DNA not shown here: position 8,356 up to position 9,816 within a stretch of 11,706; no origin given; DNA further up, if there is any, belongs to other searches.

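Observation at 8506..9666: Unusual ICMT-like methyltransferase fused to a DUF218 (SanA/ElyC/YdcF) domain, divergent from the NfeD-flotillin operon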

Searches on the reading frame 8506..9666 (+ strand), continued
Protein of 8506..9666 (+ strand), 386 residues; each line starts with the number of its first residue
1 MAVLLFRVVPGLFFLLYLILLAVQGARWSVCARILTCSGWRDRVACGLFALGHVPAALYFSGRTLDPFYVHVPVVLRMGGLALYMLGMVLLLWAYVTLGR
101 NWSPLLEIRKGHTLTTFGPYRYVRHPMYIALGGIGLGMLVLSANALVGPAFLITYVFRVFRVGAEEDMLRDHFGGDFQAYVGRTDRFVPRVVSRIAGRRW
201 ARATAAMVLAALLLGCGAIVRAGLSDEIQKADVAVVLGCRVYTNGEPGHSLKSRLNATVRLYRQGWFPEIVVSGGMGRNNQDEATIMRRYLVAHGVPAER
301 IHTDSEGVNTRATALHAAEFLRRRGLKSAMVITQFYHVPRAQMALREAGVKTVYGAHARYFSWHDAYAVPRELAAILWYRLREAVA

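Call 37: find_encoding_contigs(protein=P0016, flank=6000, max_places=5)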
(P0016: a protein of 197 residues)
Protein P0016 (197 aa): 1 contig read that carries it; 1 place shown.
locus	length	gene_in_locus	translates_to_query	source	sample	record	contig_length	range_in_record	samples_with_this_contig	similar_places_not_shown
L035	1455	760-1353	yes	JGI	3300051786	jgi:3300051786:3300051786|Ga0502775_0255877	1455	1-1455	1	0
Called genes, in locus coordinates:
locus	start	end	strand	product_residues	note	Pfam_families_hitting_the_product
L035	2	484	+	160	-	?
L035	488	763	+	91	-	-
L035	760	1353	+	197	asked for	PF02698:DUF218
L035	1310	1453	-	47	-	?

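Call 51: find_encoding_contigs(protein=P0004, flank=4000, max_places=3)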
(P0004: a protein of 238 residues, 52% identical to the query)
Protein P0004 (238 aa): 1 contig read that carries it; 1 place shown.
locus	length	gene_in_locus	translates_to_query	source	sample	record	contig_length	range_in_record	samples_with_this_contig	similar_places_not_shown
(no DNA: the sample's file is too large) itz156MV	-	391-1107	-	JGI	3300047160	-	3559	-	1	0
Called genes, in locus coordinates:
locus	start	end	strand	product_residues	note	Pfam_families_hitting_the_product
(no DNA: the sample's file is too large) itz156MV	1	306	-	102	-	?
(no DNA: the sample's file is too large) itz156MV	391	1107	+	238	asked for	PF02698:DUF218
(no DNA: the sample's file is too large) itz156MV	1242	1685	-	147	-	-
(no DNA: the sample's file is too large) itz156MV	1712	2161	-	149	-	-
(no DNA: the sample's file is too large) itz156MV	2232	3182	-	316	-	-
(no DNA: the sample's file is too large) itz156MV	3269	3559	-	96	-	?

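Call 66: predict_structure(alignment_id=A6)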
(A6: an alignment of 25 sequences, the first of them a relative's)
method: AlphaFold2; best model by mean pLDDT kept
length: 386 residues; sequences in the alignment: 25
mean_pLDDT: 81.7   pTM: 0.68
mean pLDDT of the five models: 81.7, 81.4, 80.9, 80.5, 78.4
residues with pLDDT >= 90: 166; 70-90: 131; 50-70: 68; < 50: 21
segments of 3 or more residues with pLDDT < 50: 34-37, 112-118, 191-196
pLDDT, mean of each block of 10 residues (from residue 1): 76 92 76 54 75 91 88 86 91 77 53 47 73 92 90 77 68 69 56 50 69 77 84 96 95 97 98 91 97 98 94 96 98 92 95 92 77 80 72
secondary structure, 60 per line:
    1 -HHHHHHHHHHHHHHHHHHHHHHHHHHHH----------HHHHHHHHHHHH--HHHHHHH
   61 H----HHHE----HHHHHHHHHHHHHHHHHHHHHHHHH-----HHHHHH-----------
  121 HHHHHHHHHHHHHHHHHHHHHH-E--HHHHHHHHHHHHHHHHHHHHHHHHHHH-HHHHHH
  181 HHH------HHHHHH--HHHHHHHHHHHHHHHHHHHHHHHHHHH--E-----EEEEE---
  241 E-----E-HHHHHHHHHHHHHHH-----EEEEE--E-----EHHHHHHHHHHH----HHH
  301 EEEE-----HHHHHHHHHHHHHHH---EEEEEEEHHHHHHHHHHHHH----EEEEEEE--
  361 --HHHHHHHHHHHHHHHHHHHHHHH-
elements in order: H2-29 H40-51 H54-61 H74-98 H104-109 H121-142 H147-173 H175-183 H190-195 H198-224 E233-237 H249-263 E269-273 H283-293 E301-304 H310-324 E328-334 H335-347 E352-358 H363-385

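Call 69: fold_search(model_id=the predicted structure, library=pdb)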
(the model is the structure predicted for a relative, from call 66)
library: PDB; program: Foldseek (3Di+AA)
matches with E <= 10: 1378; with E <= 0.001: 2
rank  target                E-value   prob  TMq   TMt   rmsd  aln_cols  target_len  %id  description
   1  3ca8_A                3.0e-04  1.00  0.30  0.43   4.8       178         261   16  Crystal structure of Escherichia coli YdcF, an S-adenosyl-L-methionine utilizing enzyme (released 2008-05-06)
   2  4a2n                  7.1e-04  1.00  0.40  0.75   4.0       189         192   26  Crystal Structure of Ma-ICMT (released 2012-01-11)
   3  1zrq_B                4.3e-03  0.97  0.16  0.20  11.3       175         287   10  Escherichia coli Methylenetetrahydrofolate Reductase (reduced) complexed with NADH, pH 6.0 (released 2005-08-09)
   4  5ume_A                5.0e-03  0.94  0.17  0.20  11.4       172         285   11  Crystal Structure of 5,10-Methylenetetrahydrofolate Reductase MetF from Haemophilus influenzae (released 2017-02-22)
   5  7pax_B                7.6e-03  0.97  0.19  0.32  13.0       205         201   12  Structure of the human heterotetrameric cis-prenyltransferase complex in complex with magnesium, FsPP and IPP (released 2022-06-01)
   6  2fmn_A                8.0e-03  0.93  0.16  0.20  11.2       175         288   10  Ala177Val mutant of E. coli Methylenetetrahydrofolate Reductase complex with LY309887 (released 2006-04-25)
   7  1zp3_A                8.0e-03  0.91  0.16  0.20  11.3       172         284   11  E. coli Methylenetetrahydrofolate Reductase (oxidized) (released 2005-08-09)
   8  3fst_A                9.3e-03  0.92  0.16  0.20  11.4       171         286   10  Crystal Structure of Escherichia coli Methylenetetrahydrofolate Reductase Mutant Phe223Leu at pH 7.4 (released 2009-08-25)
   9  5ume_C                1.3e-02  0.89  0.16  0.20  11.5       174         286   11  Crystal Structure of 5,10-Methylenetetrahydrofolate Reductase MetF from Haemophilus influenzae (released 2017-02-22)
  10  2fmn_B                1.6e-02  0.90  0.16  0.20  11.4       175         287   10  Ala177Val mutant of E. coli Methylenetetrahydrofolate Reductase complex with LY309887 (released 2006-04-25)
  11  1zpt_B                1.6e-02  0.85  0.16  0.20  11.2       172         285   10  Escherichia coli Methylenetetrahydrofolate Reductase (reduced) complexed with NADH, pH 7.25 (released 2005-08-09)
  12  1zp4_B                1.7e-02  0.82  0.16  0.19  11.3       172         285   12  Glu28Gln mutant of E. coli Methylenetetrahydrofolate Reductase (oxidized) complex with Methyltetrahydrofolate (released 2005-08-09)
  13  8a3v_A                1.7e-02  0.63  0.19  0.17  22.5       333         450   12  Crystal structure of the Vibrio cholerae replicative helicase (VcDnaB) in complex with its loader protein (VcDciA) (released 2023-02-15)
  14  4lgv_A                2.1e-02  0.98  0.23  0.20   6.9       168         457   13  X-ray crystal structure of Glucose-6-phosphate 1-dehydrogenase from Mycobacterium avium (released 2013-07-24)
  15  1b5t_C                2.2e-02  0.87  0.16  0.20   9.2       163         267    9  ESCHERICHIA COLI METHYLENETETRAHYDROFOLATE REDUCTASE (released 1999-01-20)
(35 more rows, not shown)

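Call 71: find_homologous_proteins(query=A6, max_evalue=1e-10)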
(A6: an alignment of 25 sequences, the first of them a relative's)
Query A6 (25 sequences) (386 aa, profile of the alignment): 71 proteins with E <= 1e-10 among 8000 candidates.
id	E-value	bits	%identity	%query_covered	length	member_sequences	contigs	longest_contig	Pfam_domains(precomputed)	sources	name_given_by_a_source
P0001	2.5e-165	568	100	100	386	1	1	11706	PF04140.20,PF04191.19,PF02698.24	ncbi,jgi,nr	ncbi:MAG: ElyC/SanA/YdcF family protein [FCB group bacterium]|jgi:protein-S-isoprenylcysteine O-meth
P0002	5.7e-161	554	84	99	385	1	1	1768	PF04140.20,PF04191.19,PF02698.24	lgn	-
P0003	9.3e-156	537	53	99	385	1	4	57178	PF04191.19,PF02698.24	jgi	jgi:protein-S-isoprenylcysteine O-methyltransferase Ste14/vancomycin permeability regulator SanA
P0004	4.6e-86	307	52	44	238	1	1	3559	PF02698.24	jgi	jgi:vancomycin permeability regulator SanA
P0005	1.4e-85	306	53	41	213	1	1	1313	PF02698.24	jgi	jgi:uncharacterized SAM-binding protein YcdF (DUF218 family)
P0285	1.5e-72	263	50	45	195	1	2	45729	PF02698.24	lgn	-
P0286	4.3e-69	252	46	46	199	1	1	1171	PF02698.24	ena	-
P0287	2.0e-61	226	48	42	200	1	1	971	PF02698.24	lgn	-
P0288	2.9e-55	206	39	43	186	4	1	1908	PF02698.24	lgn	-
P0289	9.4e-53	198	41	47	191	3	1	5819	PF02698.24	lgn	-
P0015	4.8e-47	179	35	31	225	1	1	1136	PF04140.20,PF04191.19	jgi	jgi:protein-S-isoprenylcysteine O-methyltransferase Ste14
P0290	8.3e-44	168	35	32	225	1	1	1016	PF04140.20,PF04191.19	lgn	-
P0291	4.6e-41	159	34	32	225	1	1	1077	PF04140.20,PF04191.19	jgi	jgi:protein-S-isoprenylcysteine O-methyltransferase Ste14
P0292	9.8e-41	158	36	31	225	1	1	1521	PF04140.20,PF04191.19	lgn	-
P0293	1.9e-36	144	39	29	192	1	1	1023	PF04140.20,PF04191.19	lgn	-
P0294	7.5e-33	132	42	19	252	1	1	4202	PF04140.20,PF04191.19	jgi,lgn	jgi:protein-S-isoprenylcysteine O-methyltransferase Ste14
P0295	4.6e-32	130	36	22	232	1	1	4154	PF04140.20,PF04191.19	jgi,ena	-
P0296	1.4e-31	128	31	30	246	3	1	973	PF04140.20,PF04191.19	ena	-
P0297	1.7e-30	124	34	28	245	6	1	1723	PF04140.20,PF04191.19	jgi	jgi:protein-S-isoprenylcysteine O-methyltransferase Ste14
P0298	1.5e-29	121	34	22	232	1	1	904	PF04140.20,PF04191.19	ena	-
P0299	3.7e-29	120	29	38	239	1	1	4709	PF04140.20,PF04191.19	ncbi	ncbi:MAG: methyltransferase family protein [Rudaea sp.]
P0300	7.7e-29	119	39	32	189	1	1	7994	PF02698.24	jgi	jgi:uncharacterized SAM-binding protein YcdF (DUF218 family)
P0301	1.3e-28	118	31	22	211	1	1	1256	PF04140.20,PF04191.19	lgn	-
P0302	2.3e-28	117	33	22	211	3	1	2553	PF04140.20,PF04191.19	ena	-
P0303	8.7e-28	116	40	22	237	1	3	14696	PF04140.20,PF04191.19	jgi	jgi:protein-S-isoprenylcysteine O-methyltransferase Ste14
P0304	3.8e-27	113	28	31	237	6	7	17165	PF04140.20,PF04191.19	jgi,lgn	jgi:protein-S-isoprenylcysteine O-methyltransferase Ste14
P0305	7.8e-27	112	31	42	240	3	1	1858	PF04140.20,PF06966.18,PF04191.19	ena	-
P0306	1.1e-26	112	30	40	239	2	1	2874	PF04140.20,PF06966.18,PF04191.19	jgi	-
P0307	1.3e-26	112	32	36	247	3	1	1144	PF04140.20,PF04191.19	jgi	jgi:protein-S-isoprenylcysteine O-methyltransferase Ste14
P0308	1.7e-26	111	34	28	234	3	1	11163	PF04140.20,PF04191.19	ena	-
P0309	2.5e-26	111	39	19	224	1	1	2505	PF04140.20,PF04191.19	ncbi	-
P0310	8.8e-26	109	46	17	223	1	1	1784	PF04140.20,PF06966.18,PF04191.19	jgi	jgi:protein-S-isoprenylcysteine O-methyltransferase Ste14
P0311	1.0e-25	109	37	21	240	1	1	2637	PF04140.20,PF04191.19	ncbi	-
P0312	2.1e-25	108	41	20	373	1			PF04140.20,PF04191.19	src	-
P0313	3.2e-25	107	36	22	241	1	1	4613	PF04140.20,PF04191.19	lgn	-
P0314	4.2e-25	107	35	28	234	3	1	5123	PF04140.20,PF04191.19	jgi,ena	-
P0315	4.8e-25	106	36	22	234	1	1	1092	PF04140.20,PF04191.19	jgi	jgi:protein-S-isoprenylcysteine O-methyltransferase Ste14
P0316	6.8e-25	106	39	17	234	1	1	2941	PF04140.20,PF04191.19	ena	-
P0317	7.3e-25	106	42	17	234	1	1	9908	PF04140.20,PF04191.19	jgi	jgi:protein-S-isoprenylcysteine O-methyltransferase Ste14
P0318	1.0e-24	105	42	17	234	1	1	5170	PF04140.20,PF04191.19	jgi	jgi:protein-S-isoprenylcysteine O-methyltransferase Ste14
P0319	1.2e-24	105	37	17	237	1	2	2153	PF04140.20,PF04191.19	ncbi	-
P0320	1.7e-24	105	42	18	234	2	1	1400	PF04140.20,PF04191.19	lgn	-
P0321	1.9e-24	105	39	17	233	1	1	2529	PF04140.20,PF04191.19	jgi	-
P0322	2.0e-24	104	39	17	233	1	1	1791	PF04140.20,PF04191.19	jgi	jgi:protein-S-isoprenylcysteine O-methyltransferase Ste14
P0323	3.9e-24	104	28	39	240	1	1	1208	PF04140.20,PF04191.19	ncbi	-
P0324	4.9e-24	103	30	30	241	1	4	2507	PF04140.20,PF04191.19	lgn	-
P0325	1.1e-23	102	38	19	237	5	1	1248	PF04140.20,PF04191.19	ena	-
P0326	1.2e-22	99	34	25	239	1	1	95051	PF04140.20,PF04191.19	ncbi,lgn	-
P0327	1.5e-22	98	36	32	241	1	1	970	PF04140.20,PF04191.19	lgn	-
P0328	1.6e-22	98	34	39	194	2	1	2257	PF04140.20,PF04191.19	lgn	-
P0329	1.6e-22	98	32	22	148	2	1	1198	PF04140.20,PF04191.19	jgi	jgi:protein-S-isoprenylcysteine O-methyltransferase Ste14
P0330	1.1e-21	95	30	31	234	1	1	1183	PF04140.20,PF04191.19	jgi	-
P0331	1.8e-21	95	52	6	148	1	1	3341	PF04140.20,PF04191.19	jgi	jgi:protein-S-isoprenylcysteine O-methyltransferase Ste14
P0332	9.5e-21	92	31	40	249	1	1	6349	PF04140.20,PF04191.19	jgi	jgi:protein-S-isoprenylcysteine O-methyltransferase Ste14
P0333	4.6e-20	90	37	21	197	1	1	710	PF04140.20,PF04191.19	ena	-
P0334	1.3e-19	89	37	27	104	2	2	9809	PF04140.20,PF04191.19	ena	-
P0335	2.2e-19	88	37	46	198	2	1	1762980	PF02698.24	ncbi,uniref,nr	ncbi:YdcF family protein [Nocardia sp. CDC153]|uniref:YdcF family protein n=1 Tax=Nocardia sp. CDC15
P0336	3.2e-19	87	32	22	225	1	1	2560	PF04140.20,PF04191.19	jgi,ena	jgi:protein-S-isoprenylcysteine O-methyltransferase Ste14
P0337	9.8e-18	82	36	31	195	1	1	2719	PF04140.20,PF04191.19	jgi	jgi:protein-S-isoprenylcysteine O-methyltransferase Ste14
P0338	6.5e-17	80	39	15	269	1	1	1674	PF04140.20,PF04191.19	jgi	jgi:protein-S-isoprenylcysteine O-methyltransferase Ste14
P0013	3.2e-16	77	32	38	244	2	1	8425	PF02698.24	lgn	-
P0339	4.7e-16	77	33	29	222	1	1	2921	PF04140.20,PF04191.19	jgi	-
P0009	2.6e-15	74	35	33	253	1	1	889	PF02698.24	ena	-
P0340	5.3e-15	73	36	32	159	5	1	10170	PF02698.24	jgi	jgi:uncharacterized SAM-binding protein YcdF (DUF218 family)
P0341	5.7e-15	73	34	32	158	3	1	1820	PF02698.24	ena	-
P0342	1.5e-14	72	34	30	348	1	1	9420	PF02698.24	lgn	-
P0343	2.8e-14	71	28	32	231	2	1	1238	PF02698.24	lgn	-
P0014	3.6e-14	71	38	30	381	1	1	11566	PF02985.29,PF02698.24,PF13646.13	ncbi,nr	ncbi:MAG TPA: YdcF family protein, partial [Polyangiaceae bacterium]|nr:YdcF family protein [Polyang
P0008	4.9e-14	70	31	51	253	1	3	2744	PF02698.24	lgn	-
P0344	1.3e-12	66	28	28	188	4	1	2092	PF04140.20,PF04191.19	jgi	-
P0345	5.1e-12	64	36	31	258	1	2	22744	PF02698.24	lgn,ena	-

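Call 72: find_encoding_contigs(protein=P0285, flank=8000, max_places=2)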
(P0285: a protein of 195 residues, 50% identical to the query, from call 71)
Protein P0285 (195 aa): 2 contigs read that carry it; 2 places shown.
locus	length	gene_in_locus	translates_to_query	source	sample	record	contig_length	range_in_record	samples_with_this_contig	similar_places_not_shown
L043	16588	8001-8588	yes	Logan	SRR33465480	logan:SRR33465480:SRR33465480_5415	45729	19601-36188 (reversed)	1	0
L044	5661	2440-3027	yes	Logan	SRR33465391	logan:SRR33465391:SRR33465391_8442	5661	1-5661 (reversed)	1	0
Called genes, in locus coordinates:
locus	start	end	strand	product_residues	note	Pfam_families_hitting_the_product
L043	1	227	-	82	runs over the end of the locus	PF09723:Zn_ribbon_8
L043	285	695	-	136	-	PF00253:Ribosomal_S14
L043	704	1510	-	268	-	PF19581:Glyoxalase_7 (weak), PF00903:Glyoxalase, PF00583:Acetyltransf_1, PF13527:Acetyltransf_9 (faint), PF13673:Acetyltransf_10, PF13508:Acetyltransf_7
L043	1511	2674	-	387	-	PF13784:Fic_N, PF02661:Fic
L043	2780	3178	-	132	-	PF00903:Glyoxalase, PF13669:Glyoxalase_4 (faint)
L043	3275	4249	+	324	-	PF03992:ABM (weak), PF27539:Y2318_C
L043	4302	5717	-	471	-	PF05221:AdoHcyase, PF00670:AdoHcyase_NAD, PF02826:2-Hacid_dh_C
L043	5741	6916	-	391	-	PF00438:S-AdoMet_synt_N, PF02772:S-AdoMet_synt_M, PF02773:S-AdoMet_synt_C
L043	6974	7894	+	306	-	PF01022:HTH_5 (weak), PF12840:HTH_20 (weak), PF01209:Ubie_methyltran, PF13489:Methyltransf_23, PF08241:Methyltransf_11, PF08242:Methyltransf_12, PF13649:Methyltransf_25, PF13847:Methyltransf_31, +1 more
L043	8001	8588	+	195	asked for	PF02698:DUF218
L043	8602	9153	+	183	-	PF01243:PNPOx_N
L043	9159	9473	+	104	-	-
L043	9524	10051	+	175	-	PF12802:MarR_2 (weak)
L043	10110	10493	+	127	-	-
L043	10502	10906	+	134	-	PF04134:DCC1-like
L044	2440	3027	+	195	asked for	PF02698:DUF218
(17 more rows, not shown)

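Call 86: search_dna_similar(query=window:8506-9663:+, collection=plasmids, mode=protein, max_rows=10)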
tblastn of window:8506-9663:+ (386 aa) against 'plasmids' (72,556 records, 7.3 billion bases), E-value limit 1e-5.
Records with a match: 126; places in all: 135; records where one place covers at least 80% of the query: 0.
Best place of each record, by identity: <60% 126.
By first word of the organism name: Rhizobium 13; Ensifer 12; Sinorhizobium 8; Caballeronia 6; Lacticaseibacillus 5; Burkholderia 4; Riemerella 4; Nostoc 4; Escherichia 4; Streptomyces 3; and 46 more.
By predicted mobility (MOB-suite, as given by PLSDB): non-mobilizable 91; conjugative 18; mobilizable 17.
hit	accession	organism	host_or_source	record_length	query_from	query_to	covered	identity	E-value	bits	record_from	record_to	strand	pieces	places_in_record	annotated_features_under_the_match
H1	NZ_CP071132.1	Caballeronia sp. M1242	Homo sapiens,ETA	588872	219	385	43%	40.7%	7e-26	117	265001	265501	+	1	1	YdcF family protein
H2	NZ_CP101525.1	Burkholderia arboris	mixed culture,soil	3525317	218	382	43%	40.7%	5e-28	123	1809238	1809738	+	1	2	none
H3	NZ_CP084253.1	Caballeronia sp. Sq4a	Anasa tristis,Cell culture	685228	219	385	43%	40.1%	7e-25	114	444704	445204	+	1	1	YdcF family protein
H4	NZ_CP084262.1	Caballeronia sp. SL2Y3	Jalysus wickhami,Cell culture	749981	219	385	43%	40.1%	2e-24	112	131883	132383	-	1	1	YdcF family protein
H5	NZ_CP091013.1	Burkholderia cenocepacia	-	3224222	223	382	41%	39.5%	4e-25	114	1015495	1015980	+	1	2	none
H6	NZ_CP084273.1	Caballeronia grimmiae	Leptoglossus zonatus,Cell culture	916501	229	385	41%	38.9%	4e-24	111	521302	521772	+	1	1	YdcF family protein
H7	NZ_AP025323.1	Fulvitalea axinellae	-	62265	223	381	41%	36.3%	1e-19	99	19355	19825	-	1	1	YdcF family protein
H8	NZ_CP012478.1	Arthrobacter sp. ERGS1:01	single,stream water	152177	232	377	38%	35.9%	5e-9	66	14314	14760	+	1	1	YdcF family protein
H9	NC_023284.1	Streptomyces sp. F2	-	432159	227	373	38%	34.0%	6e-13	78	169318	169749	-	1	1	ElyC/SanA/YdcF family protein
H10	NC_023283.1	Streptomyces sp. FR1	-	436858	227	373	38%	34.0%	6e-13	78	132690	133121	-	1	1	ElyC/SanA/YdcF family protein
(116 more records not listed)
